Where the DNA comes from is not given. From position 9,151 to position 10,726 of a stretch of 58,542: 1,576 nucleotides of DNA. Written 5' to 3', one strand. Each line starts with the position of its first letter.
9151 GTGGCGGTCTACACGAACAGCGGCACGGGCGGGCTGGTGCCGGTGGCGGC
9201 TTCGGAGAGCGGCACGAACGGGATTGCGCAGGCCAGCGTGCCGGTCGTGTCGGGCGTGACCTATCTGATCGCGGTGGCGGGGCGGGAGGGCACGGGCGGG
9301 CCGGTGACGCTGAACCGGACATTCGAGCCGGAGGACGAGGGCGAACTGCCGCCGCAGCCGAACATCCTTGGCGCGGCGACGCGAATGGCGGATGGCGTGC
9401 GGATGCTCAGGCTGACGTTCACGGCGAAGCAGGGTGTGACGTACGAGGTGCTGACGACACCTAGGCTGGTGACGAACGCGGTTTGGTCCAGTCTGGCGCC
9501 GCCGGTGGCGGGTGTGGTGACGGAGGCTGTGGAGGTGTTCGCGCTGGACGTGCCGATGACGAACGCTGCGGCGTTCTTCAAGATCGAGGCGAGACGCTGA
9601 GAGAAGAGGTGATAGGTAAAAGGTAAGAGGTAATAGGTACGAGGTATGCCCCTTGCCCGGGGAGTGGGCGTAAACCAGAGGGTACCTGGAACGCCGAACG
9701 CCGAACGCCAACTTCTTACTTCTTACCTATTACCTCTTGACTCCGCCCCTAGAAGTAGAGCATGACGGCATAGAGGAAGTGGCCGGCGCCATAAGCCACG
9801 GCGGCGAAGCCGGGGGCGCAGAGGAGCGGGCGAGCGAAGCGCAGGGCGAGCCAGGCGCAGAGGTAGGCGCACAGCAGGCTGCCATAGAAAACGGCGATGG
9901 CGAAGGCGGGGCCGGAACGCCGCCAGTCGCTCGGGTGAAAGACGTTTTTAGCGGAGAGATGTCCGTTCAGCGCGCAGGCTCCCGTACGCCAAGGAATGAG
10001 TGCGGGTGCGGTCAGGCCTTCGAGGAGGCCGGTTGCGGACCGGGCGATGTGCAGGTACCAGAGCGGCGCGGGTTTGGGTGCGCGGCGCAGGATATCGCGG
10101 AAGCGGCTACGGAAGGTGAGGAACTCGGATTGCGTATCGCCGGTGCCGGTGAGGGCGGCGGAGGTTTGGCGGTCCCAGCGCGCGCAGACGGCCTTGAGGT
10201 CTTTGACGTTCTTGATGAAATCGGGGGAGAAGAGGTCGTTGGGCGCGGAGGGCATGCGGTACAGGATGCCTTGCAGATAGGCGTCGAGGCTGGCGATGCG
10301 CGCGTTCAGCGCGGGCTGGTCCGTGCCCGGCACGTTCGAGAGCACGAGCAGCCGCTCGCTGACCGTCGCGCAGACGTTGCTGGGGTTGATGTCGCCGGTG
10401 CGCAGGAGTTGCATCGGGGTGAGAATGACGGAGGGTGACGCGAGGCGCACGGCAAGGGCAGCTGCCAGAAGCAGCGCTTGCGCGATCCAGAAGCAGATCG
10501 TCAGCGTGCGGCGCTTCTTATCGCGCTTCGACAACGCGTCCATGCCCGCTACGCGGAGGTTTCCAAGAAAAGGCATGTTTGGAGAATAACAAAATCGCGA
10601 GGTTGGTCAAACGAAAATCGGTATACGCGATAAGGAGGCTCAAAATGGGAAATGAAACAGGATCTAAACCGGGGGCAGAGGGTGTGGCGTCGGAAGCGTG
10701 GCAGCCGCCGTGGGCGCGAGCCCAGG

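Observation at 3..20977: Secretin/pseudopilin/PilT cluster that embeds two giant repeat proteins sharing modules and a common C-terminal AAFF[KR] domain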

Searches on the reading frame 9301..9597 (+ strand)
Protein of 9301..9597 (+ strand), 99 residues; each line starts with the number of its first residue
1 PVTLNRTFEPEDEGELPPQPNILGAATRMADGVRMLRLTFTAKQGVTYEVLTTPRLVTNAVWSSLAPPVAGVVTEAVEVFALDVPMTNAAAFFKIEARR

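Call 14: find_homologous_proteins(query=window:9301-9597:+, max_evalue=0.01)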
Query seq(99 aa): 2 candidates shared short words with the query, none scored E <= 0.01.

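Call 30: search_protein_representatives(alignment_id=A1)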
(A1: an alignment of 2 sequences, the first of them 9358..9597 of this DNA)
Query: 2 sequences, 80 profile positions. Proteins with E-value up to 0.001 (for the whole library): 7; up to 1e-10: 3; up to 1e-30: 1. The best 7 are listed.
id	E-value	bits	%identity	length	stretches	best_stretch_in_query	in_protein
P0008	2.1e-88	306.6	-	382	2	1-80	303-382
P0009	1.0e-25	105.7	-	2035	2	1-79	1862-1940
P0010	1.0e-11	60.8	-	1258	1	10-79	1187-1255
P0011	1.1e-07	47.9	-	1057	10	34-68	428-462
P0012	2.1e-05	40.6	-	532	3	28-69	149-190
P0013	2.1e-04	37.4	-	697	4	36-73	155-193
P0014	5.5e-04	36.1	-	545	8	8-29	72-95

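Call 41: predict_structure(alignment_id=A3)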
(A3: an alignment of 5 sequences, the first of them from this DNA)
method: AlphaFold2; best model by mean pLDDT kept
length: 80 residues; sequences in the alignment: 5
mean_pLDDT: 90.0   pTM: 0.77
mean pLDDT of the five models: 90.0, 89.1, 88.8, 88.7, 88.3
residues with pLDDT >= 90: 52; 70-90: 25; 50-70: 3; < 50: 0
segments of 3 or more residues with pLDDT < 50: none
pLDDT, mean of each block of 10 residues (from residue 1): 92 92 95 89 90 91 85 86
secondary structure, 60 per line:
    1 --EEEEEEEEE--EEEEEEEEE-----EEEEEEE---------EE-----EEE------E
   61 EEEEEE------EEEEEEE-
elements in order: E3-11 E14-22 E28-34 E51-53 E60-66 E73-79

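Call 45: fold_search(model_id=the predicted structure, library=pdb)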
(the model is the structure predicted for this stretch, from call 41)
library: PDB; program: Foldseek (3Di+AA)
matches with E <= 10: 711; with E <= 0.001: 0
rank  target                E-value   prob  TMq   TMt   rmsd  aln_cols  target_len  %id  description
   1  3o0l_B                3.4e-02  0.99  0.45  0.36   6.2        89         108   12  Crystal structure of a Pfam DUF1425 family member (Shew_1734) from Shewanella sp. pv-4 at 1.81 a resolution (released 2010-08-04)
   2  3o0l_A                4.2e-02  0.98  0.42  0.33   6.6        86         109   15  Crystal structure of a Pfam DUF1425 family member (Shew_1734) from Shewanella sp. pv-4 at 1.81 a resolution (released 2010-08-04)
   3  4gio_A                8.9e-02  0.97  0.45  0.40   5.9        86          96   16  Crystal structure of Campylobacter jejuni cj0090 (released 2012-09-26)
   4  6o2k_A                2.1e-01  0.08  0.14  0.12  13.5       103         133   10  Drosophila melanogaster CENP-C cupin domain (released 2019-08-21)
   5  1im3_D                2.6e-01  0.75  0.37  0.33   5.5        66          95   14  Crystal Structure of the human cytomegalovirus protein US2 bound to the MHC class I molecule HLA-A2/tax (released 2001-06-06)
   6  2xsk                  2.9e-01  0.25  0.27  0.24   8.5        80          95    8  E. coli curli protein CsgC - SeCys (released 2010-12-29)
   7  6xwv_B                2.9e-01  0.08  0.16  0.11  13.4       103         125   10  Crystal structure of drosophila melanogaster CENP-C bound to CAL1 (released 2020-04-01)
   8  6xwv_D                2.9e-01  0.06  0.14  0.12  13.2       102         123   11  Crystal structure of drosophila melanogaster CENP-C bound to CAL1 (released 2020-04-01)
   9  6xwv_A                3.1e-01  0.10  0.18  0.12  13.3       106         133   10  Crystal structure of drosophila melanogaster CENP-C bound to CAL1 (released 2020-04-01)
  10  2e4f                  3.2e-01  0.51  0.34  0.18   8.7        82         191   10  Crystal Structure of the Cytoplasmic Domain of G-Protein-Gated Inward Rectifier Potassium Channel Kir3.2 (released 2007-06-12)
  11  7vcq_D                3.4e-01  0.28  0.30  0.20   7.1        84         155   10  structure of viral protein BKRF4 in complex with H3.3-H4-ASF1 (released 2022-08-03)
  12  6xwv_C                3.6e-01  0.06  0.14  0.11  13.1       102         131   13  Crystal structure of drosophila melanogaster CENP-C bound to CAL1 (released 2020-04-01)
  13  6ayz_A                3.8e-01  0.60  0.40  0.25   5.4        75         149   13  Crystal structure of Asf1-Fab 12E complex (released 2018-01-17)
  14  1zld                  4.0e-01  0.66  0.47  0.39   9.5        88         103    4  Crystal structure of a RGD-containing host-selective toxin: Pyrenophora tritici-repentis Ptr ToxA (released 2005-08-16)
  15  2i32_A                4.2e-01  0.28  0.31  0.20   7.0        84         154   11  Structure of a human ASF1a-HIRA complex and insights into specificity of histone chaperone complex assembly (released 2006-09-19)
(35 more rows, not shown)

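Call 75: find_related_loci(query=A5, collection=metagenome_contigs, flank=10000)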
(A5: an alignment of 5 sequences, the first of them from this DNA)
Query A5 (80 aa) in metagenome_contigs; peptide patterns used: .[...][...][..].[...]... (x = any residue, [..] = any of these).
270 stretches matched a pattern; 1 encode a relative of the query (tblastn E <= 1e-3); 1 distinct loci.
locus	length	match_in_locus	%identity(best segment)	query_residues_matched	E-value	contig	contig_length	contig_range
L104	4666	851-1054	54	12-80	8e-19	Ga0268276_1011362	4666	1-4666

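Call 102: list_cluster_members(proteins=[P0010, P0006, L014:17525-20347:+, L014:1519-6378:+, P0009])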
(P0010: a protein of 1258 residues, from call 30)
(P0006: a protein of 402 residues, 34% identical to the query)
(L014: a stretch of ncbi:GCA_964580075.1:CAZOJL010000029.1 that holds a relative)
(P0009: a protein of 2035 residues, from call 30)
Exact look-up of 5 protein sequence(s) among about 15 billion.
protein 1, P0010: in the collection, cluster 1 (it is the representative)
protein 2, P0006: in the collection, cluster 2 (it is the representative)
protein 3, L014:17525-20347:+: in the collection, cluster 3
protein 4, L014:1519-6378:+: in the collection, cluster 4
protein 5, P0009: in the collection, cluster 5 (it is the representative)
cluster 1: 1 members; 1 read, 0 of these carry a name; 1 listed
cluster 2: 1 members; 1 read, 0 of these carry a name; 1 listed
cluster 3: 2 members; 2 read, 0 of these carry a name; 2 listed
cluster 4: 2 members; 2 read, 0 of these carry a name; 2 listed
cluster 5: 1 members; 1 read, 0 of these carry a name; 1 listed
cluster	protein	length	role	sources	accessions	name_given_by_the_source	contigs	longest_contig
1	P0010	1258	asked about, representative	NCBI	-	-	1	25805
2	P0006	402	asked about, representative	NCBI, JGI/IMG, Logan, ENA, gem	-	-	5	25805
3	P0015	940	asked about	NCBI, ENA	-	-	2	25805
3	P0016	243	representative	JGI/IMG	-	-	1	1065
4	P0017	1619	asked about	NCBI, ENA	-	-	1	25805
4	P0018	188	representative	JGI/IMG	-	-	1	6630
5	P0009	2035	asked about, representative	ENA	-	-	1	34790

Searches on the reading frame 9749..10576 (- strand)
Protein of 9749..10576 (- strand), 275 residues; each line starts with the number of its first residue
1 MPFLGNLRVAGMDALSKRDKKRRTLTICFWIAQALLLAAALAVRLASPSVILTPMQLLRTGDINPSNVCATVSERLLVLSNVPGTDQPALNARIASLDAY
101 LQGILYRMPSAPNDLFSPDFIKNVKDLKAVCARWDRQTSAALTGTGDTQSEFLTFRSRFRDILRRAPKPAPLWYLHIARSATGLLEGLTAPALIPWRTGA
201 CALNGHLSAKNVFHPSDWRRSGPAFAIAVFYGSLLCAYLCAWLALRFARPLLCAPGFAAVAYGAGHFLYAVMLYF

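Call 6: search_protein_families(library=pfam, proteins=[window:9749-10576:-], max_evalue=0.01)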
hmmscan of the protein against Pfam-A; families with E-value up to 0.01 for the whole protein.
window:9749-10576:- (275 aa): 0 families

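Call 7: search_protein_families(library=ncbifam, proteins=[window:9749-10576:-], max_evalue=0.01)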
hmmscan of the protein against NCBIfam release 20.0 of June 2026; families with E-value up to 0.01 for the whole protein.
window:9749-10576:- (275 aa): 0 families
